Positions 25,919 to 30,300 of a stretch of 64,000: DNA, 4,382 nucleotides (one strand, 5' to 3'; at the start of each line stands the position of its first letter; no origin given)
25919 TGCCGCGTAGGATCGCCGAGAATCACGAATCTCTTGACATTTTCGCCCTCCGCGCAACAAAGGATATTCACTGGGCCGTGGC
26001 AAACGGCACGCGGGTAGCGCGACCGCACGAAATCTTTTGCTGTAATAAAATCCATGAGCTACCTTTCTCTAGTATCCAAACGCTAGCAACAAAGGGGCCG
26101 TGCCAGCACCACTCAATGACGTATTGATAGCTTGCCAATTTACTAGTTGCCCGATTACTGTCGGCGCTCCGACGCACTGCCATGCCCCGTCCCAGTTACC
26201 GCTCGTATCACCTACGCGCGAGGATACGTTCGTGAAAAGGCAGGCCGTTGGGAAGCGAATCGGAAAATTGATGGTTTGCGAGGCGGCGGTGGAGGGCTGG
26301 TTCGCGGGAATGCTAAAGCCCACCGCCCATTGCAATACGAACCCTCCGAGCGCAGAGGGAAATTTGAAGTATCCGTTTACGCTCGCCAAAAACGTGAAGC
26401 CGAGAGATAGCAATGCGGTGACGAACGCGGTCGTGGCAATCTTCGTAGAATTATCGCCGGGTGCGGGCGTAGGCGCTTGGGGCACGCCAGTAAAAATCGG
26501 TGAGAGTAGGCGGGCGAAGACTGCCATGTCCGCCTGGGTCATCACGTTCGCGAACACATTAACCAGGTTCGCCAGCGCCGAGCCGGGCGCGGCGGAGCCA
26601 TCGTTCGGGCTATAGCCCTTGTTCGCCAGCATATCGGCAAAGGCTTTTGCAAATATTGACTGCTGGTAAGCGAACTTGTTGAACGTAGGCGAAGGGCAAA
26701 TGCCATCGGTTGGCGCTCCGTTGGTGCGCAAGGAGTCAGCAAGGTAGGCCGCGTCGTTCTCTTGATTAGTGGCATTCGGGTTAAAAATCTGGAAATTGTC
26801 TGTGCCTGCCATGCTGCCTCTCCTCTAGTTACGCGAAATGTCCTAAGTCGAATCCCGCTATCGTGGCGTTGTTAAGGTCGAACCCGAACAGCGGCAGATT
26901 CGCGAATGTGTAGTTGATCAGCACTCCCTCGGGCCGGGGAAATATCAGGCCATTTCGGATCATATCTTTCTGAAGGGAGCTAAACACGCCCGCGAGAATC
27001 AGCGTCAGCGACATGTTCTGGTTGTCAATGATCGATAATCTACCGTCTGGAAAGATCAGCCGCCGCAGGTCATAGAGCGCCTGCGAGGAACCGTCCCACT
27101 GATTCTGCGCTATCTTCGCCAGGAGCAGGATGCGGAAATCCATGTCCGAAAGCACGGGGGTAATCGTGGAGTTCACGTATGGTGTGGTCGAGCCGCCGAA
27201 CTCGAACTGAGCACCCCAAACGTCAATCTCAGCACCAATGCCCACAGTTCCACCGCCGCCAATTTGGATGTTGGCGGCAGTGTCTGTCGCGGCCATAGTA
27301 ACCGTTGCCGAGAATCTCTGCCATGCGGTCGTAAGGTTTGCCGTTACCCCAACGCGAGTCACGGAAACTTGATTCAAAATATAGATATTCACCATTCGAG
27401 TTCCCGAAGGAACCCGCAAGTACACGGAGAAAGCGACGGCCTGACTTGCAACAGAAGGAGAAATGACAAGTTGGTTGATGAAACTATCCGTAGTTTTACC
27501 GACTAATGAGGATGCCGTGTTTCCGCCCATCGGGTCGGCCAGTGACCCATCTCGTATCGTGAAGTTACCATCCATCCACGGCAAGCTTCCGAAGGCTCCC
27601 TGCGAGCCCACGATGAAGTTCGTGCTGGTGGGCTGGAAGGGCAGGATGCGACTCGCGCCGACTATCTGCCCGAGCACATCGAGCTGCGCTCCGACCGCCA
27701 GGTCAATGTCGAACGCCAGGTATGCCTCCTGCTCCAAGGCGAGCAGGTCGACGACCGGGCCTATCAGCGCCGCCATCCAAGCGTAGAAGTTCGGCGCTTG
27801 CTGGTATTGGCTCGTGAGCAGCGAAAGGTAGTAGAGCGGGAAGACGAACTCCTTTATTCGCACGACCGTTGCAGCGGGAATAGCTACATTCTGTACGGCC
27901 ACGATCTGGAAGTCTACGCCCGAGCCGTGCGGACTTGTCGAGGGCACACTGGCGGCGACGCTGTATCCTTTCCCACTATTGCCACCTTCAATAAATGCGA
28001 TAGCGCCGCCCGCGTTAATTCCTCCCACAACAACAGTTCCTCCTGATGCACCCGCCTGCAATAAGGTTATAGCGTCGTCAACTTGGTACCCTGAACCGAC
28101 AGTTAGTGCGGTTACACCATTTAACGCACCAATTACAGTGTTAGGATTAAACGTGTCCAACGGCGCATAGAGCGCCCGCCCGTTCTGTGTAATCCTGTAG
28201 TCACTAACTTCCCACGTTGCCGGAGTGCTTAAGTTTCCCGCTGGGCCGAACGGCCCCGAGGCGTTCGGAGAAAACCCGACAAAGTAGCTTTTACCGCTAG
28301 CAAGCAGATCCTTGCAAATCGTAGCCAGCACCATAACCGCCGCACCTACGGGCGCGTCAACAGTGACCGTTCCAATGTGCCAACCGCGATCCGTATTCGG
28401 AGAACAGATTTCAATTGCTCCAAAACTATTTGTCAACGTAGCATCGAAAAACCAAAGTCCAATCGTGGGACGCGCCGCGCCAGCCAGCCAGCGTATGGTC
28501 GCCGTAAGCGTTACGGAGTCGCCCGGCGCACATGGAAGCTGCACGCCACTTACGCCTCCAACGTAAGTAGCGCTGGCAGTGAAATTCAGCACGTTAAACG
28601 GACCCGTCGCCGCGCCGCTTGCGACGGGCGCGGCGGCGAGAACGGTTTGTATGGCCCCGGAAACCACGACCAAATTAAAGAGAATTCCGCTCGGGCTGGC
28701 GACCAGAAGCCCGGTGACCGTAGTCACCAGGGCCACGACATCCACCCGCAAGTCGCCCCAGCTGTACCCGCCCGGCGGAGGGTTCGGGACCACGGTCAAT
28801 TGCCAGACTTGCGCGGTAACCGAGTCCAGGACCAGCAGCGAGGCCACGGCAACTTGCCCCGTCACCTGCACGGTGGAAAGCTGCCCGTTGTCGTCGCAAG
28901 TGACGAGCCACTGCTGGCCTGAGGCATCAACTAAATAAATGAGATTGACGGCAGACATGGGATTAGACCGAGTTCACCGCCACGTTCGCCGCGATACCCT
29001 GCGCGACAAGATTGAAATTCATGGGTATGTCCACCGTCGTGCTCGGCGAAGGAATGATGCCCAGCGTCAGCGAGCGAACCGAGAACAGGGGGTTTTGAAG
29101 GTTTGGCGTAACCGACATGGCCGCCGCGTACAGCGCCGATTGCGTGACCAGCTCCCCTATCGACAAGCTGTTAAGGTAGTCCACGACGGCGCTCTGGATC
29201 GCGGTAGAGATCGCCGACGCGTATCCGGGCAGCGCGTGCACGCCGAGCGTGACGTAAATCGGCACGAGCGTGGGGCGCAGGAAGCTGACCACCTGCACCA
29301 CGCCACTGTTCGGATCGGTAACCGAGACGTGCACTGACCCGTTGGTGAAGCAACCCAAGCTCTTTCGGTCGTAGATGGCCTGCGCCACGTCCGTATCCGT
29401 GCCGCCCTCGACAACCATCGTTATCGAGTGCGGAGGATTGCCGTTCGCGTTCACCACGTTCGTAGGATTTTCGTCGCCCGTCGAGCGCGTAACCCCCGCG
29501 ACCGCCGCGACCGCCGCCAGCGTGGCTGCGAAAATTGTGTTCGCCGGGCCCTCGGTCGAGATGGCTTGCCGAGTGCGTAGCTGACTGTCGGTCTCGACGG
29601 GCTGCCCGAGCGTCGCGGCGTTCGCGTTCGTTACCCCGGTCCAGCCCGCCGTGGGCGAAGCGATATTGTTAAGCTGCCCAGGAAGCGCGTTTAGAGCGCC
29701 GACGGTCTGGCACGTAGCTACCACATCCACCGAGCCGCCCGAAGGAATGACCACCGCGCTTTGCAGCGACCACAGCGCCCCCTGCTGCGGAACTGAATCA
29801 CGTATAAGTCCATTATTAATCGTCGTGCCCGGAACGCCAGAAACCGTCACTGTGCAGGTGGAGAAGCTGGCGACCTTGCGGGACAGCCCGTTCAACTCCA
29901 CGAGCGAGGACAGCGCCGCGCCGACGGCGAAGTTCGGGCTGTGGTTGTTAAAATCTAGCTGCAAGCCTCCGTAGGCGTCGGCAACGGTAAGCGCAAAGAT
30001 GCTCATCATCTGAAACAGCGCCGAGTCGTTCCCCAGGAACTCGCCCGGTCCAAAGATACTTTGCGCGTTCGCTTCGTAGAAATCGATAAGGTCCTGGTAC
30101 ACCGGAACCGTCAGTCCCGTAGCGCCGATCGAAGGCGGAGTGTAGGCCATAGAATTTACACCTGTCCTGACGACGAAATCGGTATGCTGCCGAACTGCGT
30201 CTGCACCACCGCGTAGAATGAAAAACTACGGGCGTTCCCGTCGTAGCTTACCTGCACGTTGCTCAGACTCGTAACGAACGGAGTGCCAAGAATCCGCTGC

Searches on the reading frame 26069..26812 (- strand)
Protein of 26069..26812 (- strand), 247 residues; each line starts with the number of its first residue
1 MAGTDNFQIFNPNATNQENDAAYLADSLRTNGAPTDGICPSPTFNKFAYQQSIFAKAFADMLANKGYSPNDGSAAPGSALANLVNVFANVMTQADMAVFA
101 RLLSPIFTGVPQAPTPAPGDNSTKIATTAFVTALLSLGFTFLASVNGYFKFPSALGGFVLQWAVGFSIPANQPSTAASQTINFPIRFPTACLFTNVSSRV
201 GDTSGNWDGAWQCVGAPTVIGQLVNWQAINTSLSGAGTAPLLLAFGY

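Call 22: search_protein_families(library=phrogs, proteins=[window:26069-26812:-], max_evalue=0.001)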
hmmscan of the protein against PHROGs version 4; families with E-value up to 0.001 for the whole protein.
window:26069-26812:- (247 aa): 15 families
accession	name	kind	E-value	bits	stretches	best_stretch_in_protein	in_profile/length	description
phrog_4209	-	tail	1.3e-21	78.2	2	10-136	31-147/406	tail fiber protein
phrog_2631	-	tail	5.6e-10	39.4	1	54-135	292-381/644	tail fiber protein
phrog_22682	-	tail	1.8e-09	38.2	1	31-136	109-214/400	tail fiber protein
phrog_4549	-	tail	1.1e-08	34.7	1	97-136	269-308/869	tail fiber protein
phrog_11518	-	tail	1.4e-07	31.1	0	98-133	271-305/812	tail fiber protein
phrog_454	-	tail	1.8e-07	30.7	1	102-133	288-319/1376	tail fiber protein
phrog_2557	-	head and packaging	2.4e-07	30.8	1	131-205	436-494/534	virion structural protein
phrog_7032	-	tail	5.2e-07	29.1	1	81-134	234-285/866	tail fiber protein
phrog_9625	-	unknown function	1.2e-06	27.4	1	47-146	692-782/1586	-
phrog_863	-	tail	3.2e-06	27.4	1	54-138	29-111/690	tail fiber assembly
phrog_38759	-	unknown function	4.6e-06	26.4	1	83-133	153-201/920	-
phrog_32934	-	unknown function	5.3e-05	22.9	1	91-139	68-117/577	-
phrog_5181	-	unknown function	0.00015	21.2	1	122-204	647-721/763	-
phrog_14570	-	unknown function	0.00037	20.3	1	91-147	268-324/540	-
phrog_8713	-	tail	0.00048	20.2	1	79-135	376-430/509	tail fiber protein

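Call 23: search_protein_families(library=pfam, proteins=[window:26069-26812:-], max_evalue=0.01)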
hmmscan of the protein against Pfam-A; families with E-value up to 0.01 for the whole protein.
window:26069-26812:- (247 aa): 1 family
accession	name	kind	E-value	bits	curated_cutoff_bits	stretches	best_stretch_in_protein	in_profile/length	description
PF21882.2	Gp53-like_C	-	9.5e-08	32.9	24.9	1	156-247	4-84/84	Putative tail fiber protein gp53-like, C-terminal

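Call 89: search_protein_families(library=ncbifam, proteins=[window:26069-26812:-], max_evalue=0.05)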
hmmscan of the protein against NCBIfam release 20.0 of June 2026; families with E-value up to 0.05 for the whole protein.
window:26069-26812:- (247 aa): 0 families

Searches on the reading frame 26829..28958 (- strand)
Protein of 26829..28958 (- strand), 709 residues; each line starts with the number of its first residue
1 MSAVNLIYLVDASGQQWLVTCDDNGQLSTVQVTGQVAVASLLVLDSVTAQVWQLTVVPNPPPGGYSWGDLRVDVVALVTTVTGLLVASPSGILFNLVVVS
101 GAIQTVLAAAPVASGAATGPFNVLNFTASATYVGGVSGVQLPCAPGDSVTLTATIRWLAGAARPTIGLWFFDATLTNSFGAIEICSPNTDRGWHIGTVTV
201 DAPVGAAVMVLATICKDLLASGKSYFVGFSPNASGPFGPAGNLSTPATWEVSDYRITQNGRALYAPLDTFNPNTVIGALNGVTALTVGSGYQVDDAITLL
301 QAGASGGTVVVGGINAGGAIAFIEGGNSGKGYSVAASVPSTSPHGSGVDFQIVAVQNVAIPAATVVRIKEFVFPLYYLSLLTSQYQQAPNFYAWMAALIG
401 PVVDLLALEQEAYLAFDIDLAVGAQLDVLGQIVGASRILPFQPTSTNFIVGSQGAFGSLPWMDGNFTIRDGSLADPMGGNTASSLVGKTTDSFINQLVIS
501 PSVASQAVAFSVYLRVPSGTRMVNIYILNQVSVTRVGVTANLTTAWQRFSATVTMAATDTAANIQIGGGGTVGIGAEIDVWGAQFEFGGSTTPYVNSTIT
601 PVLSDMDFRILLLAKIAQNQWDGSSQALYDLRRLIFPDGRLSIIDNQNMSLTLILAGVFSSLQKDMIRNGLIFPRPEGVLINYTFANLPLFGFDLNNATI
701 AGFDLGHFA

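Call 22: search_protein_families(library=phrogs, proteins=[window:26829-28958:-], max_evalue=0.001)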
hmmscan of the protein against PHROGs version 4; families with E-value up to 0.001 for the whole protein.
window:26829-28958:- (709 aa): 2 families
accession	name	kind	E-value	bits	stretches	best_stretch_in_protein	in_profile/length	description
phrog_587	-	head and packaging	3.8e-41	142.6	2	592-701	114-226/392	structural protein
phrog_22177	-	unknown function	9.5e-06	26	1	495-601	116-226/469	-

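Call 23: search_protein_families(library=pfam, proteins=[window:26829-28958:-], max_evalue=0.01)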
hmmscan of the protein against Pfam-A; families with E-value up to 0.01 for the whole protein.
window:26829-28958:- (709 aa): 1 family
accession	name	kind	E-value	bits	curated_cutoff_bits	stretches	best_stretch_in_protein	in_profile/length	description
PF11041.13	DUF2612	-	2e-27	96.8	23.5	2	602-683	98-181/181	Protein of unknown function (DUF2612)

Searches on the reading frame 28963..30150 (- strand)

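Call 22: search_protein_families(library=phrogs, proteins=[window:28963-30150:-], max_evalue=0.001)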
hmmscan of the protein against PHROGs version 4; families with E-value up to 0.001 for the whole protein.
window:28963-30150:- (395 aa): 2 families
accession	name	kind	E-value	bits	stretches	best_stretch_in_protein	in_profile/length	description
phrog_6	-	tail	3.9e-51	175.3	1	10-387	64-400/548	baseplate wedge subunit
phrog_2103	-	tail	0.00074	20.1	1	67-170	56-157/162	baseplate protein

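Call 23: search_protein_families(library=pfam, proteins=[window:28963-30150:-], max_evalue=0.01)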
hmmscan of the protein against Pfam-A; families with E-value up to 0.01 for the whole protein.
window:28963-30150:- (395 aa): 1 family
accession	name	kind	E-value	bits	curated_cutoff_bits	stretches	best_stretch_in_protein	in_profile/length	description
PF04865.19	Baseplate_J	-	8e-15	55.3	21.1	1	78-204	3-131/255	Baseplate J-like protein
